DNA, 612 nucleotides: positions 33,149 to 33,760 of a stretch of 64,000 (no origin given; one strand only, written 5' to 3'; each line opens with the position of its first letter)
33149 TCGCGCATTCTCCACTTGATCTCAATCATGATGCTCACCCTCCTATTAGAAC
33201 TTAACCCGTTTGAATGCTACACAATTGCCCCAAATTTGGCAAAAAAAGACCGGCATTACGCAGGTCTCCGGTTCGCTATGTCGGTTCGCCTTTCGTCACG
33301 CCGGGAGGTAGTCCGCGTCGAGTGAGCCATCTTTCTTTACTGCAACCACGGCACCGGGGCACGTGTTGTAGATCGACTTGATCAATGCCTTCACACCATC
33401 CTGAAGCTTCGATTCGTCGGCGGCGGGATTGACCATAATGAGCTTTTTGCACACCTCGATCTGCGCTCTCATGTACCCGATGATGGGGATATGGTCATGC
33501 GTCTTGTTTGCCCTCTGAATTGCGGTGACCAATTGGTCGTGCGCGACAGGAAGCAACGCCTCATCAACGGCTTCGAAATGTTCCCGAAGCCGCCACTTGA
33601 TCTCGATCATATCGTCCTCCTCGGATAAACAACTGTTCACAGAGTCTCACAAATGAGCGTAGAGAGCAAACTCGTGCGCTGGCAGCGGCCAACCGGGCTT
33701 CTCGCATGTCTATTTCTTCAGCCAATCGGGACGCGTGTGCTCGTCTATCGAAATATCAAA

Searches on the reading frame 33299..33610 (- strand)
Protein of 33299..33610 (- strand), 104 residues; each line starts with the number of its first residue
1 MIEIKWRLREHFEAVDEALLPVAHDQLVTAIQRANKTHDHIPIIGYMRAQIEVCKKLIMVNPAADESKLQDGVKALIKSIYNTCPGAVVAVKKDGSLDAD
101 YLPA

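Call 4: search_protein_families(library=pfam, proteins=[window:33299-33610:-], max_evalue=1)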
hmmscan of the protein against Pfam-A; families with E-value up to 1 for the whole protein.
seq(104 aa): 2 families
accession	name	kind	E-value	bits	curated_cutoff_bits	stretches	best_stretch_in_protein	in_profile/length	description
PF14604.12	SH3_9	-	0.079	13.3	30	1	12-52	5-37/49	Variant SH3 domain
PF12774.13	AAA_6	-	0.13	11.7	25.2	1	6-86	87-168/327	Hydrolytic ATP binding site of dynein motor region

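Call 10: find_homologous_proteins(query=window:33299-33610:-, max_evalue=0.01)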
Query seq(104 aa) (104 aa): 2 proteins with E <= 0.01 among 9 candidates.
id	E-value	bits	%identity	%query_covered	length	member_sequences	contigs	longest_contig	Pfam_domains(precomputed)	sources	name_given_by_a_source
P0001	6.2e-62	224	100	100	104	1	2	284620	-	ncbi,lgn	-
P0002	5.7e-51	189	83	100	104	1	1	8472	-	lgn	-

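Call 14: find_encoding_contigs(protein=P0002, flank=10000)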
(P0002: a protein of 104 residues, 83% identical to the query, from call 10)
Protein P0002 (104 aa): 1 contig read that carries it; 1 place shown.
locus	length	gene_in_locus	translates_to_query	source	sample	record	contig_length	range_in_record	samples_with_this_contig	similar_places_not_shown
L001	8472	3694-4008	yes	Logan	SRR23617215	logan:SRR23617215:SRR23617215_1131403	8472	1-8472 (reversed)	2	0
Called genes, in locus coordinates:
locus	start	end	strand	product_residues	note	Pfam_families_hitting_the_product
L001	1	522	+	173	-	?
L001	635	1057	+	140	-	PF07883:Cupin_2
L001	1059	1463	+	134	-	-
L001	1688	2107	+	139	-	PF00856:SET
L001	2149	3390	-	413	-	PF01266:DAO (faint), PF07992:Pyr_redox_2, PF00070:Pyr_redox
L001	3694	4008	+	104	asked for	-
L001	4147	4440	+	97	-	-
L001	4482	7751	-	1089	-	PF02811:PHP, PF07733:DNA_pol3_alpha, PF17657:DNA_pol3_finger, PF14579:HHH_6, PF01336:tRNA_anti-codon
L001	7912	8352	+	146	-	-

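Call 18: find_encoding_contigs(protein=P0001, flank=10000)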
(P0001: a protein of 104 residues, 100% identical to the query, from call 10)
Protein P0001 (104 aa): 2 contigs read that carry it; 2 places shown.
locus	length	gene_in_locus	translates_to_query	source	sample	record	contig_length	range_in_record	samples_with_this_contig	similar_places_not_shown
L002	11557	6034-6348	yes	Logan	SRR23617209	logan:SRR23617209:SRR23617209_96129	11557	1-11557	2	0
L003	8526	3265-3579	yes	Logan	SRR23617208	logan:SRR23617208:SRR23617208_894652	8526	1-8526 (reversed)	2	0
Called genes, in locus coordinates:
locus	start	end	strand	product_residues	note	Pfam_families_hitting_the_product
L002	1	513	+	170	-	?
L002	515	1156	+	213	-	PF00300:His_Phos_1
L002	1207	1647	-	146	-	-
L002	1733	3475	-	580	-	PF07973:tRNA_SAD, PF00587:tRNA-synt_2b, PF03129:HGTP_anticodon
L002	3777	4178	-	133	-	-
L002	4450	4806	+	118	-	PF07883:Cupin_2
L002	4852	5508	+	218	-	PF03575:Peptidase_S51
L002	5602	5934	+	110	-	-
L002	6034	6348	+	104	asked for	-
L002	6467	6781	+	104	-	-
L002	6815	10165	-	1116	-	PF02811:PHP, PF07733:DNA_pol3_alpha, PF17657:DNA_pol3_finger, PF14579:HHH_6, PF01336:tRNA_anti-codon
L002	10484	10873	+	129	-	-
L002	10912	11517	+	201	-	-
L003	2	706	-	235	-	?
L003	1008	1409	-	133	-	-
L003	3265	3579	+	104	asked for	-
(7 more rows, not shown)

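Call 19: search_protein_families(library=ncbifam, proteins=[P0001], max_evalue=1)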
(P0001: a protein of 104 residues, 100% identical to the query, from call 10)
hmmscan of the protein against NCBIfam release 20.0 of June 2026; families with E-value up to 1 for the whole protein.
P0001 (104 aa): 0 families

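Call 20: search_protein_families(library=phrogs, proteins=[P0001], max_evalue=1)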
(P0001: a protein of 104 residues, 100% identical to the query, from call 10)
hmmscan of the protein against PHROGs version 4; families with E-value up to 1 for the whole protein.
P0001 (104 aa): 3 families
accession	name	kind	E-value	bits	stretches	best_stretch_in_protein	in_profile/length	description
phrog_28137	-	unknown function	0.11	13.3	1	45-95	109-157/161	-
phrog_20501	-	unknown function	0.13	13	1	25-81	95-153/193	-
phrog_37280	-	unknown function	0.27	12.2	1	35-70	42-77/108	-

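Call 21: search_solved_structures(query=A1, max_evalue=10)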
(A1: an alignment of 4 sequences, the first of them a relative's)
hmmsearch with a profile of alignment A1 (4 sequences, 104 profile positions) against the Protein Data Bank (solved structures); distinct sequences matched with E-value up to 10: 5.
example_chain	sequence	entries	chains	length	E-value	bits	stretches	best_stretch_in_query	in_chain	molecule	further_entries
7rm7_A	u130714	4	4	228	0.37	14.3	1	13-48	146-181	Fatty Acid Kinase A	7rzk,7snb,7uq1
8vip_A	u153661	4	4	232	0.38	14.2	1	13-48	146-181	FATTY ACID KINASE A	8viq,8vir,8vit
6k8x_A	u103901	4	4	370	1.1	12.8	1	62-95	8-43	Beta-lactamase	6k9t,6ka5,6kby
6m5h_A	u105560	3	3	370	1.1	12.8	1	62-95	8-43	Beta-lactamase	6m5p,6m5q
8glv_Fm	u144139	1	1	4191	1.4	12.4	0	6-81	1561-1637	AAA+ ATPase domain-containing protein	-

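Call 22: predict_structure(alignment_id=A1)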
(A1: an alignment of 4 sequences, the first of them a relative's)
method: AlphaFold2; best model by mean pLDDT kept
length: 104 residues; sequences in the alignment: 4
mean_pLDDT: 83.5   pTM: 0.74
mean pLDDT of the five models: 83.5, 80.6, 79.1, 78.9, 75.9
residues with pLDDT >= 90: 18; 70-90: 79; 50-70: 7; < 50: 0
segments of 3 or more residues with pLDDT < 50: none
pLDDT, mean of each block of 10 residues (from residue 1): 74 68 84 91 90 85 82 89 89 85 78
secondary structure, 60 per line:
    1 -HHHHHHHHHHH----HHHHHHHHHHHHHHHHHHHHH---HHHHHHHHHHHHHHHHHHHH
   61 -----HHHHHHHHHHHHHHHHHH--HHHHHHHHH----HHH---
elements in order: H2-12 H17-37 H41-60 H66-83 H86-94

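Call 23: search_protein_representatives(alignment_id=A1)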
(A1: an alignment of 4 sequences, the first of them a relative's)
Query: 4 sequences, 104 profile positions. Proteins with E-value up to 0.001 (for the whole library): 6; up to 1e-10: 5; up to 1e-30: 2. The best 6 are listed.
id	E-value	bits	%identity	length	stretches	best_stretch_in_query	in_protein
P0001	2.0e-51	188.7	-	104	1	1-104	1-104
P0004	1.2e-45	170.1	-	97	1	8-104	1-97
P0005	4.9e-19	84.6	-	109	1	1-103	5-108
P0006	8.8e-14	67.7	-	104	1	1-103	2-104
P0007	3.0e-13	66.0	-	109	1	2-103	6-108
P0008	7.2e-04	35.9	-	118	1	3-103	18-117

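Call 27: find_homologous_proteins(query=A2, max_evalue=0.01)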
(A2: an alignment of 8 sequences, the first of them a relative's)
Query A2 (8 sequences) (104 aa, profile of the alignment): 7 proteins with E <= 0.01 among 953 candidates.
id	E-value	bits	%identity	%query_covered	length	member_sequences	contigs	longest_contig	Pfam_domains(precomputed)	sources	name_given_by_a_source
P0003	2.3e-39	152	36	100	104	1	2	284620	-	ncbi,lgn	-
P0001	1.9e-38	149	100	100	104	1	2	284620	-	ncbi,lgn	-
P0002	2.8e-37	145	83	100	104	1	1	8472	-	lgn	-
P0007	5.4e-36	141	33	98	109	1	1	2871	-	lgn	-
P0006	7.9e-35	137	27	99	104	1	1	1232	-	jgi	jgi:hypothetical protein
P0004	4.3e-33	132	32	93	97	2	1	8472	-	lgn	-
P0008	1.5e-30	123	25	98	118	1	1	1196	-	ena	-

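Call 28: find_encoding_contigs(protein=P0007, flank=10000)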
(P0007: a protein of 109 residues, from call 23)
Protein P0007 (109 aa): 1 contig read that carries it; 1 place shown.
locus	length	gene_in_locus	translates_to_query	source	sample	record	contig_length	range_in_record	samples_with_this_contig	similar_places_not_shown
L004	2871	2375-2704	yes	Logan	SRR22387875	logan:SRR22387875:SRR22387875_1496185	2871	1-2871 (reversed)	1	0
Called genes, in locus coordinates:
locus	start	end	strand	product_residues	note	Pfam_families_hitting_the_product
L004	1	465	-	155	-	?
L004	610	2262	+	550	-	PF00732:GMC_oxred_N (faint), PF00890:FAD_binding_2 (weak), PF01266:DAO (weak), PF13450:NAD_binding_8 (weak), PF05199:GMC_oxred_C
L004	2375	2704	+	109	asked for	-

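Call 29: find_encoding_contigs(protein=P0006, flank=10000)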
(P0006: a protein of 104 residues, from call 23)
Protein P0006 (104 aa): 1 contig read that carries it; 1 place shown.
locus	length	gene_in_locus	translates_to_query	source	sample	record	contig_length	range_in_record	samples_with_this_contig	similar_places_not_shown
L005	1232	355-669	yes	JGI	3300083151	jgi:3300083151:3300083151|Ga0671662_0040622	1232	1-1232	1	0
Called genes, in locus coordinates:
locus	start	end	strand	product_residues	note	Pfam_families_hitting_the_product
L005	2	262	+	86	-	?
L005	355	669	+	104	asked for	-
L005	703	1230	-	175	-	?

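Call 30: find_encoding_contigs(protein=P0008, flank=10000)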
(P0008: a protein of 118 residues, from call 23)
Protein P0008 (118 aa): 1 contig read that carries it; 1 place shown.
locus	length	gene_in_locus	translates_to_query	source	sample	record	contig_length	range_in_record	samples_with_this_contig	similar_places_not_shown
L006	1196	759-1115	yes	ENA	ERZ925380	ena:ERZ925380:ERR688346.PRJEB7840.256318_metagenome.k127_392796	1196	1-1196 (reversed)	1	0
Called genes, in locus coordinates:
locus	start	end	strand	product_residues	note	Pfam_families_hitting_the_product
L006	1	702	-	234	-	?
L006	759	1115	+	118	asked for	-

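Call 31: find_encoding_contigs(protein=P0005, flank=10000)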
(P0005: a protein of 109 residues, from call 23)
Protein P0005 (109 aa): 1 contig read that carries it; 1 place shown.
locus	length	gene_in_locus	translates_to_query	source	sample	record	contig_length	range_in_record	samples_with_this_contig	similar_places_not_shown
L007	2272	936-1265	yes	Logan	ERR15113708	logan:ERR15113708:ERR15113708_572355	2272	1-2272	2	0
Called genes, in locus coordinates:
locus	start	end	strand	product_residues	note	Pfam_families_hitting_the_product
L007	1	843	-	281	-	?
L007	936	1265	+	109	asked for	-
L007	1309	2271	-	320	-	?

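Call 32: search_protein_families(library=pfam, proteins=[L005:2-262:+, L005:703-1230:-, L007:1-843:-, L007:1309-2271:-, L006:1-702:-, L004:1-465:-, L001:1059-1463:+, L001:7912-8352:+], max_evalue=0.01)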
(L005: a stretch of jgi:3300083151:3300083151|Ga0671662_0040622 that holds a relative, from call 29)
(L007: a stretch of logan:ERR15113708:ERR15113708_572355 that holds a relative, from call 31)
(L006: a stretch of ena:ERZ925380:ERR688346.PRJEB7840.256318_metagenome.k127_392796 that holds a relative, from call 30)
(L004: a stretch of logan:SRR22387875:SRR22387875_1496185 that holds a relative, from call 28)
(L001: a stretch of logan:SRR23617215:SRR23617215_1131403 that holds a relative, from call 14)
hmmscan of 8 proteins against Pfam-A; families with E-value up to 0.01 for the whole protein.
L005:2-262:+ (86 aa): 0 families

L005:703-1230:- (175 aa): 1 family
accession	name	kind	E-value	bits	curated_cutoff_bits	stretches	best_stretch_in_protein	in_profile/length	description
PF01336.31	tRNA_anti-codon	-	7.3e-12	45.5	27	1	99-174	2-74/75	OB-fold nucleic acid binding domain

L007:1-843:- (281 aa): 1 family
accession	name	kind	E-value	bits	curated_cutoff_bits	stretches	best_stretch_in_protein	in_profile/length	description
PF07973.19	tRNA_SAD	-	1.7e-11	44.4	24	1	109-160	1-44/44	Threonyl and Alanyl tRNA synthetase second additional domain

L007:1309-2271:- (320 aa): 3 families
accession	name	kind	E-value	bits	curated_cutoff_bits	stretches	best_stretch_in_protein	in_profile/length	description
PF14579.12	HHH_6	-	8.7e-33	112.8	25.6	1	53-147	1-89/90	Helix-hairpin-helix motif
PF01336.31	tRNA_anti-codon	-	2.8e-10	40.4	27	1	244-318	2-73/75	OB-fold nucleic acid binding domain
PF12836.13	HHH_3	-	1.3e-05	25.7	27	1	87-117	18-48/65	Helix-hairpin-helix motif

L006:1-702:- (234 aa): 1 family
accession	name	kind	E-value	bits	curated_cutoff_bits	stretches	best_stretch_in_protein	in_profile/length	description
PF07973.19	tRNA_SAD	-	3.3e-11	43.4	24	1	107-157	2-44/44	Threonyl and Alanyl tRNA synthetase second additional domain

L004:1-465:- (155 aa): 1 family
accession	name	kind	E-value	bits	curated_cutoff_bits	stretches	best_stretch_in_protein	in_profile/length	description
PF07973.19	tRNA_SAD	-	6.6e-10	39.3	24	1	107-155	2-42/44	Threonyl and Alanyl tRNA synthetase second additional domain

L001:1059-1463:+ (134 aa): 0 families

L001:7912-8352:+ (146 aa): 0 families

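Call 35: find_related_loci(query=A1, collection=genome_contigs, flank=8000)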
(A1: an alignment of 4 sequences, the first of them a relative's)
Query A1 (104 aa) in genome_contigs; peptide patterns used: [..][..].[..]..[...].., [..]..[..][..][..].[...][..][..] (x = any residue, [..] = any of these).
63 stretches matched a pattern, but none encodes a relative of the query by tblastn (E <= 1e-3).

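Call 48: search_protein_families(library=pfam, alignment_id=A2, max_evalue=5)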
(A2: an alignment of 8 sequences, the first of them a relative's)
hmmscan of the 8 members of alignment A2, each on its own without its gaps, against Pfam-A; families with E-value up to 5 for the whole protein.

A. member 1, P0001 (104 aa): 2 families
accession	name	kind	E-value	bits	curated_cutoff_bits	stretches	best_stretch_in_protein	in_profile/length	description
PF14604.12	SH3_9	-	0.079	13.3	30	1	12-52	5-37/49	Variant SH3 domain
PF12774.13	AAA_6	-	0.13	11.7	25.2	1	6-86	87-168/327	Hydrolytic ATP binding site of dynein motor region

B. families by the number of members that match (of 8 scanned): 12 families
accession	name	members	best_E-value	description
PF12774.13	AAA_6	2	0.13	Hydrolytic ATP binding site of dynein motor region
PF12205.13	GIT1_C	1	0.031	G protein-coupled receptor kinase-interacting protein 1 C term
PF25223.1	DUF7841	1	0.032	Domain of unknown function (DUF7841)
PF09763.15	Sec3_CC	1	0.05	Exocyst complex component Sec3, coiled-coil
PF14604.12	SH3_9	1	0.079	Variant SH3 domain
PF19289.4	PmbA_TldD_3rd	1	0.11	PmbA/TldA metallopeptidase C-terminal domain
PF18287.6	Hfx_Cass5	1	0.12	Integron Cassette Protein Hfx_Cass5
PF12700.13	HlyD_2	1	0.13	HlyD family secretion protein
PF14678.12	FANCI_S4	1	0.13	FANCI solenoid 4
PF16902.11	FokI_D3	1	0.16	FokI, D3 domain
PF11464.13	Rbsn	1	0.19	Rabenosyn Rab binding domain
PF09471.16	Peptidase_M64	1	0.31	IgA Peptidase M64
